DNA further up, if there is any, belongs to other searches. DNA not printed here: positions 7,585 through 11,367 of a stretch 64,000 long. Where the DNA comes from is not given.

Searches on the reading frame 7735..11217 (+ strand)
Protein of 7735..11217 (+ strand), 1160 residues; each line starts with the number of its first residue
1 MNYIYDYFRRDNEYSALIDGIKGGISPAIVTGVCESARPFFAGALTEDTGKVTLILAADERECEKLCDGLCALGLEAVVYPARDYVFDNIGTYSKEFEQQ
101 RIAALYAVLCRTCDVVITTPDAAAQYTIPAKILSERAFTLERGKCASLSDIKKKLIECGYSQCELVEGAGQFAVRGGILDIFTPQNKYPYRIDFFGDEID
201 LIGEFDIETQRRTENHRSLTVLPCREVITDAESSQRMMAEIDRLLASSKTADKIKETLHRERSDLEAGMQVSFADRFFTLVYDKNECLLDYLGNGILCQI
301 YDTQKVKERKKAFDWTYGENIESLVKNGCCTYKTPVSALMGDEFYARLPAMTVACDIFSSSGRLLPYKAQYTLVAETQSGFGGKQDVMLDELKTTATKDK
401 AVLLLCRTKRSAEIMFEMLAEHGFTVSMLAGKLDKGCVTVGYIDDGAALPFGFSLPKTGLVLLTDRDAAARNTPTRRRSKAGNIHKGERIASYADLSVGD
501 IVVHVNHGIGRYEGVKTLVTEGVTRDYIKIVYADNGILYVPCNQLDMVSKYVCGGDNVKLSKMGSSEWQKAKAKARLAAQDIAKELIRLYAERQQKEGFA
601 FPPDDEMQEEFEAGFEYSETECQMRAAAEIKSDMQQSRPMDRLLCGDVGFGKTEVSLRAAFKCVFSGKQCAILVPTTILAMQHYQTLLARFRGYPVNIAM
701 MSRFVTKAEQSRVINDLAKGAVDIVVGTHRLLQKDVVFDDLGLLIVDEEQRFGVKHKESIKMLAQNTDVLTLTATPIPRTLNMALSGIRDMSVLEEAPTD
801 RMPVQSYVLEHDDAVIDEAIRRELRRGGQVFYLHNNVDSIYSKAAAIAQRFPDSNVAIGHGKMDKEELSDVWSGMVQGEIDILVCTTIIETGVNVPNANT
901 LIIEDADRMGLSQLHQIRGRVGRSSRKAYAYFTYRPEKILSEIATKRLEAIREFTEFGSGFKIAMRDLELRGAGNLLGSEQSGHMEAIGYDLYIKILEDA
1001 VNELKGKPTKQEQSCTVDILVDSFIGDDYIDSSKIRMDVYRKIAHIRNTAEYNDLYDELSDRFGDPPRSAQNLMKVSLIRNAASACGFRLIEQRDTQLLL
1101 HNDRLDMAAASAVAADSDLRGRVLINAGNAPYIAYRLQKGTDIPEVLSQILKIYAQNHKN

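Call 100: search_protein_families(library=pfam, proteins=[window:7735-11217:+], max_evalue=0.00001)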
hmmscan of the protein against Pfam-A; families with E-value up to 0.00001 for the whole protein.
window:7735-11217:+ (1160 aa): 6 families
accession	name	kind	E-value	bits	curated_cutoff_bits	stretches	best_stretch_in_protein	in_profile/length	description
PF00270.35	DEAD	-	2.1e-25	89.8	26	1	621-782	2-165/167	DEAD/DEAH box helicase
PF17757.6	UvrB_inter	-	1.7e-22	79.7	22.9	1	139-225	2-89/91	UvrB interaction domain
PF00271.37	Helicase_C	-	1.9e-22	80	23.5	1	819-924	5-109/110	Helicase conserved C-terminal domain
PF03461.20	TRCF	-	1.4e-21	77.1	25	1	1021-1101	3-83/95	TRCF domain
PF02559.22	CarD_TRCF_RID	-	1.9e-20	73.1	23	1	496-552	1-57/57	CarD-like/TRCF RID domain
PF04851.21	ResIII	-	2e-08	34.7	22.5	1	620-776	5-162/164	Type III restriction enzyme, res subunit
